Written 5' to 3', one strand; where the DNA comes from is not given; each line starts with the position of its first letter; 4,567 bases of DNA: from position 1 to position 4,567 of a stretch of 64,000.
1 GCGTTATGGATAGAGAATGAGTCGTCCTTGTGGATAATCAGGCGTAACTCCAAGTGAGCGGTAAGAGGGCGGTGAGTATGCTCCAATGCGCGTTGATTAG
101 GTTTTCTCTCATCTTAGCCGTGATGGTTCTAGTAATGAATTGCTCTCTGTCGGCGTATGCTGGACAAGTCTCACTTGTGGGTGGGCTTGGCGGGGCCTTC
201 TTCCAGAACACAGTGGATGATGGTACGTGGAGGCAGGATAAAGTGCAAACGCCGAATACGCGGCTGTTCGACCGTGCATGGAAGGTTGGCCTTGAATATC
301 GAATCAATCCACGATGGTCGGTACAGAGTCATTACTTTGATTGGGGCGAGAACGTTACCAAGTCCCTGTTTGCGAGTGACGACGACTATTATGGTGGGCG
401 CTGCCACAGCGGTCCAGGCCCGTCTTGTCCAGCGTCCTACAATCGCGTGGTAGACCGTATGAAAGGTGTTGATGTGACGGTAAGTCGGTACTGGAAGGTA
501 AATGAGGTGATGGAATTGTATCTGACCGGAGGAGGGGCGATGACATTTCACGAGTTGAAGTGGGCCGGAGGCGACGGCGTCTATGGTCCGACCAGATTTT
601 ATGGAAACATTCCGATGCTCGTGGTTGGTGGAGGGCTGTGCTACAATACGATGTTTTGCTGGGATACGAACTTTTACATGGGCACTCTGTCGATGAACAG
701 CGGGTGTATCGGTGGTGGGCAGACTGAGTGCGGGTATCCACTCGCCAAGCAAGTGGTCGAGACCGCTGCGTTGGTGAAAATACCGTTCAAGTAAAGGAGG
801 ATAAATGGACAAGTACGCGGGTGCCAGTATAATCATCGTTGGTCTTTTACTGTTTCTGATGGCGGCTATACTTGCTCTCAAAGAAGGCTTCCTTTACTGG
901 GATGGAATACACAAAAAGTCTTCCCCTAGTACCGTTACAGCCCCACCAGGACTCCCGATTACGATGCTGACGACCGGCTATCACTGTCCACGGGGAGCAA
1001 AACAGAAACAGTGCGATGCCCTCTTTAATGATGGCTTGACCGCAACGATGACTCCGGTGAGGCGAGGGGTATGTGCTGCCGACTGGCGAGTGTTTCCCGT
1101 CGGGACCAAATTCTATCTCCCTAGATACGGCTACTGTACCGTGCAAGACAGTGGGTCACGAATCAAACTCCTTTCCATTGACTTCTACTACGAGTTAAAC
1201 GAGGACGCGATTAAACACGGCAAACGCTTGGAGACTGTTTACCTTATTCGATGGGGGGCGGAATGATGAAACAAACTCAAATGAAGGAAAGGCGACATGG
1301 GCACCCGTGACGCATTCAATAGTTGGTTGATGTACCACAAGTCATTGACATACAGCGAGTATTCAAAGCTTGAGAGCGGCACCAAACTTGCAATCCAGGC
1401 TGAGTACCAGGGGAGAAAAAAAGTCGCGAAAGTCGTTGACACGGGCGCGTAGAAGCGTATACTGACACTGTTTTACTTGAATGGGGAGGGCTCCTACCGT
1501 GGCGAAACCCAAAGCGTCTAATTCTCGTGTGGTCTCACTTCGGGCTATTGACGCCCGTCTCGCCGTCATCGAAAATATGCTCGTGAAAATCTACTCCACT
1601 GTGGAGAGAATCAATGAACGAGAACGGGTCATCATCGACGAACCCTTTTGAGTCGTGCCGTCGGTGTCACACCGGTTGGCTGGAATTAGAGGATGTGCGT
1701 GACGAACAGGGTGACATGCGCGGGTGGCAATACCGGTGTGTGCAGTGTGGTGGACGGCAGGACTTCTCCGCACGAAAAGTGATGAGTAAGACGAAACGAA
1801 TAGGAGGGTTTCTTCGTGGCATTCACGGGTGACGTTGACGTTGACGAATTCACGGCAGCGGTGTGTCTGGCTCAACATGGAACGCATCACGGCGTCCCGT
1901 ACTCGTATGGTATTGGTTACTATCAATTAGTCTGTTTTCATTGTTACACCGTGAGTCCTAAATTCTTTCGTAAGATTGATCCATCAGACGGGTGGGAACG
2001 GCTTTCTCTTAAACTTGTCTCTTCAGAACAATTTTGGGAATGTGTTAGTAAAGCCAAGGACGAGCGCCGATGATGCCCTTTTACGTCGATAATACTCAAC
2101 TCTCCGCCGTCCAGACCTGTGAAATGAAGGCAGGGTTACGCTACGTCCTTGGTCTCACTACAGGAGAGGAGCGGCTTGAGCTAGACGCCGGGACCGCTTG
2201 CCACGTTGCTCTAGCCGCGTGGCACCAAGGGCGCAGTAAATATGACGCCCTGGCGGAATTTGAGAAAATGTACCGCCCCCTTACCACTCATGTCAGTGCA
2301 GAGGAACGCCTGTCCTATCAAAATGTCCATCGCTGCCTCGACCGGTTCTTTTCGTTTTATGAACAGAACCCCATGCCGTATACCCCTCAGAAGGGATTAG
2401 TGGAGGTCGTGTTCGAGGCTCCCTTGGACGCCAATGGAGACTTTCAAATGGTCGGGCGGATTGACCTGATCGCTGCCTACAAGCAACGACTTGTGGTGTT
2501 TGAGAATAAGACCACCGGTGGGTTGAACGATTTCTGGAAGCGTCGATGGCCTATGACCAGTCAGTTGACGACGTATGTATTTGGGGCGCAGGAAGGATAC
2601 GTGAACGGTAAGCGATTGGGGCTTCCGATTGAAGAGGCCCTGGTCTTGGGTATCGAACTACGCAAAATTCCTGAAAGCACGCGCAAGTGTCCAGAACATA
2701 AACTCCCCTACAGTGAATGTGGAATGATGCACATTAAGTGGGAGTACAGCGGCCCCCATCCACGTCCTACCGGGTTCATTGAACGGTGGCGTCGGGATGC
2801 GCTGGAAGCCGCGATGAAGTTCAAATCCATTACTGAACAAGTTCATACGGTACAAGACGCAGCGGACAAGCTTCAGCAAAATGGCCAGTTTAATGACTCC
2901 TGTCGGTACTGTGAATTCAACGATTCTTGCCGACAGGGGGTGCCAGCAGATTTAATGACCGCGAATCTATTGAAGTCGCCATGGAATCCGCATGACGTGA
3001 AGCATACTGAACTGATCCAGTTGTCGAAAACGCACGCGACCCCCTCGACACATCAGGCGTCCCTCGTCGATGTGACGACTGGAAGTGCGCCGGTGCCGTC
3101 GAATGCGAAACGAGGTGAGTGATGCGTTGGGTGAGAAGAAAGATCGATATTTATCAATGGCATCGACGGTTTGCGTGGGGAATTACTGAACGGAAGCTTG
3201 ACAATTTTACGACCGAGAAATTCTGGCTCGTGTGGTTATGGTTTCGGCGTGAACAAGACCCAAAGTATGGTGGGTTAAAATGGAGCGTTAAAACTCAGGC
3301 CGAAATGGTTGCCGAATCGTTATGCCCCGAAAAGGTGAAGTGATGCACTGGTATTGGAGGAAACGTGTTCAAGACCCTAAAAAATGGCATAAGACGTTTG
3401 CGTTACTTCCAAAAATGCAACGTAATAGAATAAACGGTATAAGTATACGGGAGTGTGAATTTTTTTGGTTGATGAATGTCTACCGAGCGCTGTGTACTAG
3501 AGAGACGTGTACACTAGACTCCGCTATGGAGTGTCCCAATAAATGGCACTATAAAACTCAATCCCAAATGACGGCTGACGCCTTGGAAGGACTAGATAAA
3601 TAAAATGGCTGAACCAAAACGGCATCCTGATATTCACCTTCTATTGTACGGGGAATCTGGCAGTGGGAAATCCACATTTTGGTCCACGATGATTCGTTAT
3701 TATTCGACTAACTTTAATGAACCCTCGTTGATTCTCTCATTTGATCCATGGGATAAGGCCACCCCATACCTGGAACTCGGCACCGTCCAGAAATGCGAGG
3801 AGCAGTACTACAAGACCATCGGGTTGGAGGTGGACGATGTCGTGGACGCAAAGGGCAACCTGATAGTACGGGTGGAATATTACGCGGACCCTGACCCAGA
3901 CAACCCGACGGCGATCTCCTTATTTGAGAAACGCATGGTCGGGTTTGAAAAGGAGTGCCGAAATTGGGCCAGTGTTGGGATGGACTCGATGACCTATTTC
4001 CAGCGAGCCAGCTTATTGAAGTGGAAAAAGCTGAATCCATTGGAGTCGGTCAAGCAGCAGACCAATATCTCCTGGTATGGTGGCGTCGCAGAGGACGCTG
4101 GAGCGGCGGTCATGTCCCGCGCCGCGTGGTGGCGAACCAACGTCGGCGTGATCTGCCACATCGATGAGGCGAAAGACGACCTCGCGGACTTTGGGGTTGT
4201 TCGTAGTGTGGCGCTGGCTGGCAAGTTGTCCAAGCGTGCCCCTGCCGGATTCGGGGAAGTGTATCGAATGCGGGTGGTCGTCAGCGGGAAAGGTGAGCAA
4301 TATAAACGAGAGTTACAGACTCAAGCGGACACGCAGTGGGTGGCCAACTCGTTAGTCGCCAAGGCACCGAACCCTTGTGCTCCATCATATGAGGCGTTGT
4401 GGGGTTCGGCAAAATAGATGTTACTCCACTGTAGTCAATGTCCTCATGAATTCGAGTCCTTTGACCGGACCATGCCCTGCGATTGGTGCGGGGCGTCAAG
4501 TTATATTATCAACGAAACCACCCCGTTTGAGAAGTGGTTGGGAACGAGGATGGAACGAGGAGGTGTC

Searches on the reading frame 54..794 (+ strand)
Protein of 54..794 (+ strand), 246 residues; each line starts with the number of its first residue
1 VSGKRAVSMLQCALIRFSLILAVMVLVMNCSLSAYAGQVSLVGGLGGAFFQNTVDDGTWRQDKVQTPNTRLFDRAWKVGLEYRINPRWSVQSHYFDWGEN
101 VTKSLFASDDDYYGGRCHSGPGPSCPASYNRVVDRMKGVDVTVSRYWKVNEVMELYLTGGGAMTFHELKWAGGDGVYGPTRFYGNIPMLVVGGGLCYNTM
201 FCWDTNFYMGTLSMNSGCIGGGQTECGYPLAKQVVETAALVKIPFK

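Call 37: search_protein_families(library=pfam, alignment_id=A2, max_evalue=0.001)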
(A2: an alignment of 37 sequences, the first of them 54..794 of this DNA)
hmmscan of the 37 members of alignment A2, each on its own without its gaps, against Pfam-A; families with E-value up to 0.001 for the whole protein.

A. member 1, window:54-794:+ (246 aa): 0 families

B. families by the number of members that match (of 37 scanned): 9 families
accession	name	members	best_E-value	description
PF13392.12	HNH_3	1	1.7e-10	HNH endonuclease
PF06725.17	3D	1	1.4e-09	3D domain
PF00959.24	Phage_lysozyme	1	4.8e-09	Phage lysozyme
PF12843.12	QSregVF_b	1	1.4e-07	Putative quorum-sensing-regulated virulence factor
PF05551.17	zf-His_Me_endon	1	1.7e-05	Zinc-binding loop region of homing endonuclease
PF20600.3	ExoX-like_C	1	3.3e-05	Exodeoxyribonuclease X-like C-terminal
PF07693.20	KAP_NTPase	1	0.00026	KAP family P-loop domain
PF13479.12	AAA_24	1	0.00054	AAA domain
PF00503.26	G-alpha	1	0.00075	G-protein alpha subunit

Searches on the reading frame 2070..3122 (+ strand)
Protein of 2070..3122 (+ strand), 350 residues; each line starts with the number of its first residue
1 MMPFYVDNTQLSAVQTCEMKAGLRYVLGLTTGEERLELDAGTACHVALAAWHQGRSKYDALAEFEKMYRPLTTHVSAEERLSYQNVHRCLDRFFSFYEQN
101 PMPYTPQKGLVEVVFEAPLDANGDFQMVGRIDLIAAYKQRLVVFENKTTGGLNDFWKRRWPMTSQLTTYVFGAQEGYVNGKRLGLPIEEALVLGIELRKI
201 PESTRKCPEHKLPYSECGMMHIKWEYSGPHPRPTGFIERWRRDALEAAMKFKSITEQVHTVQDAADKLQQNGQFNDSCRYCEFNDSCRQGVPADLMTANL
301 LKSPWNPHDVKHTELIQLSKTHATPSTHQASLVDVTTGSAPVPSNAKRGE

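Call 20: search_protein_families(library=phrogs, proteins=[window:2070-3122:+], max_evalue=0.00001)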
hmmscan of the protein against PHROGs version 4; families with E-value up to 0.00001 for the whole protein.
window:2070-3122:+ (350 aa): 2 families
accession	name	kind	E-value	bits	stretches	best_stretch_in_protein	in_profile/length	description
phrog_1218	-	DNA, RNA and nucleotide metabolism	2.1e-15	57.9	1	10-175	14-187/364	exonuclease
phrog_69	-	DNA, RNA and nucleotide metabolism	3e-07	30.8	1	12-288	96-324/501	exonuclease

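Call 68: find_homologous_proteins(query=window:2070-3122:+, max_evalue=1e-20)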
Query window:2070-3122:+ (350 aa): 16 proteins with E <= 1e-20 among 4648 candidates.
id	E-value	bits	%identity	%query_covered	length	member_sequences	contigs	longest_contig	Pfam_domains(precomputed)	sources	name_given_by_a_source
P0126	7.6e-243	823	100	100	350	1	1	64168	PF12705.14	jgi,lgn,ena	-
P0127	3.5e-152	525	65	99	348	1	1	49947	PF12705.14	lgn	-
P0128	6.5e-140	484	59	99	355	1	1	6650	PF12705.14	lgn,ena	-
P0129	2.0e-139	483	58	99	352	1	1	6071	PF12705.14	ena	-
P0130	4.7e-139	482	61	98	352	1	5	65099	PF12705.14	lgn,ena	-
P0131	9.6e-138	477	60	98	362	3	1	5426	PF12705.14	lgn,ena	-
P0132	1.8e-137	476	58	99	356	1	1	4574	PF12705.14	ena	-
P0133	2.4e-137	476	58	100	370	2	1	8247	PF12705.14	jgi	jgi:hypothetical protein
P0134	6.4e-133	461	58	99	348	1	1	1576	PF12705.14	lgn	-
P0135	2.3e-132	460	56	99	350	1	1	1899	PF12705.14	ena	-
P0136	6.8e-131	455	57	99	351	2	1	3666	PF12705.14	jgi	-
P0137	2.8e-130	453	57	99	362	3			PF12705.14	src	-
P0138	3.0e-130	453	57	99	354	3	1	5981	PF12705.14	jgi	-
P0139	3.5e-130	452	56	99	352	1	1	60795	PF12705.14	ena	-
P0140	6.0e-123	429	55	99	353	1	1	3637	PF12705.14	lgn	-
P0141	9.4e-119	415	52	99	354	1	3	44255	PF12705.14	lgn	-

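Call 69: find_encoding_contigs(protein=P0127, flank=10000, max_places=2)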
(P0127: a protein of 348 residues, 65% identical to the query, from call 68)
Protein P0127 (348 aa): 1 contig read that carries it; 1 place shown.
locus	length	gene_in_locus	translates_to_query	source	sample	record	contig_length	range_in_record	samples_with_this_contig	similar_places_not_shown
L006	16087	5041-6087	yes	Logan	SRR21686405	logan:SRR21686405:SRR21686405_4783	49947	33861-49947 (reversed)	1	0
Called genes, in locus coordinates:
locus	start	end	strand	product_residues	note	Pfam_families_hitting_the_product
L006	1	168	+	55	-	?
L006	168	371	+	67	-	-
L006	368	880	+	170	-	-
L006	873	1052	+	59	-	-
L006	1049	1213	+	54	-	-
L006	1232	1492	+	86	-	-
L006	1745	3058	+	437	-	-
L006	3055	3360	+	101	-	PF07659:DUF1599 (weak)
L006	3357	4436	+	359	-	PF04932:Wzy_C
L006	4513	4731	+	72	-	-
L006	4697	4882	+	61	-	-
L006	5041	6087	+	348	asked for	PF12705:PDDEXK_1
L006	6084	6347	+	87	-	PF19698:DUF6197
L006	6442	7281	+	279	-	PF13479:AAA_24 (weak)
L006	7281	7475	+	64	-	-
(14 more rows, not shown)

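Call 70: find_encoding_contigs(protein=P0130, flank=10000, max_places=3)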
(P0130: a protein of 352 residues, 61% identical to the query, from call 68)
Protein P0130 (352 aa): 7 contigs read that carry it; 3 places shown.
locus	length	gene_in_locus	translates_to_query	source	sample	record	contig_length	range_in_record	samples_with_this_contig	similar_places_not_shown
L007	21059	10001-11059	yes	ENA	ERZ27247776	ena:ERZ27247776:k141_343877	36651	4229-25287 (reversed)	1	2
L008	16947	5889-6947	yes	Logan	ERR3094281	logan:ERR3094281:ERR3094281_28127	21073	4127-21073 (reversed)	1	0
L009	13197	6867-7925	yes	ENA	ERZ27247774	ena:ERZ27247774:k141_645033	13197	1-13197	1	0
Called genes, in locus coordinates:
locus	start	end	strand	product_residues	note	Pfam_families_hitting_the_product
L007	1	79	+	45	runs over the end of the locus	-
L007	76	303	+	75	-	-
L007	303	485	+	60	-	-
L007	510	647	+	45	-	-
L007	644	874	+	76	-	-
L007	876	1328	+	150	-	-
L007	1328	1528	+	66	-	-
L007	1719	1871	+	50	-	-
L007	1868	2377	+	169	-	-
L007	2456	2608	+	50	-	-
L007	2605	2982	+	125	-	-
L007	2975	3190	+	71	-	-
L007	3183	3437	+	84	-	-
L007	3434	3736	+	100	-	-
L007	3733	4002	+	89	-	-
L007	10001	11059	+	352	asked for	PF12705:PDDEXK_1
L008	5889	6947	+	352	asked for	PF12705:PDDEXK_1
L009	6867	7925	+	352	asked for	PF12705:PDDEXK_1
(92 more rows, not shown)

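Call 71: find_encoding_contigs(protein=P0139, flank=10000, max_places=2)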
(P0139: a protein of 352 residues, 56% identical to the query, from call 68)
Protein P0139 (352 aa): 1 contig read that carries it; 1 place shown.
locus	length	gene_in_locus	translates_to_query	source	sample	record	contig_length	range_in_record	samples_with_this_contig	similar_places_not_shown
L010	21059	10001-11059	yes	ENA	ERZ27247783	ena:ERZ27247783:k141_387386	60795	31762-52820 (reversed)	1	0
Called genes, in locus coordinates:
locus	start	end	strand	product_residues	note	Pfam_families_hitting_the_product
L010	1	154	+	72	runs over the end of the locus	-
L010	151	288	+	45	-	-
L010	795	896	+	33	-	-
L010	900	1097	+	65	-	-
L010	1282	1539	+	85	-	-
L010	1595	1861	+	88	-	-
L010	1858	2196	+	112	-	-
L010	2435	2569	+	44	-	-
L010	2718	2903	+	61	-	-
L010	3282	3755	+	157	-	-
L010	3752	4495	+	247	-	-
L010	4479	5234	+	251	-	PF00145:DNA_methylase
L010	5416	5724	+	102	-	-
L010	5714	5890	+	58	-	-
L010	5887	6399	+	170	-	-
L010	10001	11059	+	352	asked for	PF12705:PDDEXK_1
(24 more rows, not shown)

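Call 72: find_encoding_contigs(protein=P0141, flank=10000, max_places=2)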
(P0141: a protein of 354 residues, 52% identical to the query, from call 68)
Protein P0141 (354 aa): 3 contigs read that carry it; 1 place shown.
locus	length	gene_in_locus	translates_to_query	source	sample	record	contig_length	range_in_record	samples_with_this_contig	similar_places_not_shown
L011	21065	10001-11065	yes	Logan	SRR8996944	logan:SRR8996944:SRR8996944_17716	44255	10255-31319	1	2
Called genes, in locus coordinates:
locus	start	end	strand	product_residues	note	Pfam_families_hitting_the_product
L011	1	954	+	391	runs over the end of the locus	PF13203:DUF2201_N, PF09967:DUF2201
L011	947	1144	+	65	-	-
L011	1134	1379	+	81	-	-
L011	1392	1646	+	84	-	-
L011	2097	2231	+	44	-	-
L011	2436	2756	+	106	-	-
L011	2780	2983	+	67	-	-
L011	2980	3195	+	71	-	-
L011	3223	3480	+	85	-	-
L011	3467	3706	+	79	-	-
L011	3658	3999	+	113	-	-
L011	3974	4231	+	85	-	-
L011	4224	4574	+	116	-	-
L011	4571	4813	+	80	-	PF00196:GerE (weak)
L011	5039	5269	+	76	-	-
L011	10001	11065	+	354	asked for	PF12705:PDDEXK_1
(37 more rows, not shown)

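Call 80: find_related_loci(query=A3, collection=viral_contigs, flank=10000)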
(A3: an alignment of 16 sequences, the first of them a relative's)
Query A3 (350 aa) in viral_contigs; peptide patterns used: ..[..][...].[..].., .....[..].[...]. (x = any residue, [..] = any of these).
87 stretches matched a pattern; 3 encode a relative of the query (tblastn E <= 1e-3); 3 distinct loci.
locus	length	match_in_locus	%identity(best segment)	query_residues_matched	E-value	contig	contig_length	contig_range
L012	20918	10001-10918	34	1-307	7e-44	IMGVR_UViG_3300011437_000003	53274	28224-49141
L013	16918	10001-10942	28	6-307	5e-35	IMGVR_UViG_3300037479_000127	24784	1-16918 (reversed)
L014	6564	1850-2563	26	5-197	2e-10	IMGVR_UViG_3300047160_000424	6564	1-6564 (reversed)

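Call 81: find_related_loci(query=A3, collection=metagenome_contigs, flank=10000)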
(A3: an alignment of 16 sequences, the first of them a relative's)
Query A3 (350 aa) in metagenome_contigs; peptide patterns used: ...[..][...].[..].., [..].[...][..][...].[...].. (x = any residue, [..] = any of these).
173 stretches matched a pattern; 24 encode a relative of the query (tblastn E <= 1e-3); 24 distinct loci.
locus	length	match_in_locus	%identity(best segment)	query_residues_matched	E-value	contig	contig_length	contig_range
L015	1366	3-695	60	116-348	2e-104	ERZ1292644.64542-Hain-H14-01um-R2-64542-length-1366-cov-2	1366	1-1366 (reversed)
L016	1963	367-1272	33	3-307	3e-49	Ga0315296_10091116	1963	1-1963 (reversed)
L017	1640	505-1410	33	3-309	3e-46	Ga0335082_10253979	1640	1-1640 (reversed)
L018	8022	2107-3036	32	4-307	8e-45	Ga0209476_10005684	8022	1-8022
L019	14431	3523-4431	32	1-310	1e-44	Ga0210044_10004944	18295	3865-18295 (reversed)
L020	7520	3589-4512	33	4-307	5e-44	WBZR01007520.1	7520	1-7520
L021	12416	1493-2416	32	4-307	5e-44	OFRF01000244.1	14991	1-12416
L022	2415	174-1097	33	4-307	2e-44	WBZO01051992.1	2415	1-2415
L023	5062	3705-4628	33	4-307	4e-44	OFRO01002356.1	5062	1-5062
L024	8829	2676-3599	33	4-307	1e-43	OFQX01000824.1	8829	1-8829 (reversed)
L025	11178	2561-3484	32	4-307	1e-43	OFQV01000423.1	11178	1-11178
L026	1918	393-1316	32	4-307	4e-44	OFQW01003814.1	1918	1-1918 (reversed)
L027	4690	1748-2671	32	4-307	5e-43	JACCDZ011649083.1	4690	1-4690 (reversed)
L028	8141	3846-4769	33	4-307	9e-43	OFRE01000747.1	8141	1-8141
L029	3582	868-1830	29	6-307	3e-40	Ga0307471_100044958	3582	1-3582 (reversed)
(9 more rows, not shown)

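Call 109: find_encoding_contigs(protein=P0133, flank=10000, max_places=2)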
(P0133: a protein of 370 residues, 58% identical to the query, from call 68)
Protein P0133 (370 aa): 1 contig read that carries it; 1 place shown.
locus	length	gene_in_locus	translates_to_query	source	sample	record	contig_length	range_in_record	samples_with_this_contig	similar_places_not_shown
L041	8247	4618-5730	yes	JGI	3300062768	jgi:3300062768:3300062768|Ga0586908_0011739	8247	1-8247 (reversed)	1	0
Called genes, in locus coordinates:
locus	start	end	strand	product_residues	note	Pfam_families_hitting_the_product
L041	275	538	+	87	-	PF00196:GerE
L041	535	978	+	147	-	-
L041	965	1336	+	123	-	-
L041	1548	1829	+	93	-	-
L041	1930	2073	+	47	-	-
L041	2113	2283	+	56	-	-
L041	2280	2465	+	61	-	-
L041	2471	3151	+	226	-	PF07589:PEP_exosort_dom (weak)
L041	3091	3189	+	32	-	-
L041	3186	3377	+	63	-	-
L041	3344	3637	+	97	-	-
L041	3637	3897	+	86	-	-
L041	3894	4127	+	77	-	-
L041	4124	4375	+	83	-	-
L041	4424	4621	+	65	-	-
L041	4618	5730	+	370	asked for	PF12705:PDDEXK_1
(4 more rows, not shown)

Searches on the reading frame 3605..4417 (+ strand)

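Call 20: search_protein_families(library=phrogs, proteins=[window:3605-4417:+], max_evalue=0.00001)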
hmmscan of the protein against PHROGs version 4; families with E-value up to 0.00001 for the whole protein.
window:3605-4417:+ (270 aa): 0 families

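Call 100: search_protein_families(library=pfam, proteins=[window:3605-4417:+], max_evalue=0.01)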
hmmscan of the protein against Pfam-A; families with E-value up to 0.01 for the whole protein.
window:3605-4417:+ (270 aa): 4 families
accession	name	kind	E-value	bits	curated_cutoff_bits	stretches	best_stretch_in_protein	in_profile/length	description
PF07693.20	KAP_NTPase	-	0.00026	20.8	20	1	4-50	15-60/293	KAP family P-loop domain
PF13479.12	AAA_24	-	0.00054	20.3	27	1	11-247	4-191/195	AAA domain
PF00503.26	G-alpha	-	0.00075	19.2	48.8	1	6-40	18-52/333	G-protein alpha subunit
PF01580.24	FtsK_SpoIIIE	-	0.0064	16.4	24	0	7-30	38-60/221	FtsK/SpoIIIE family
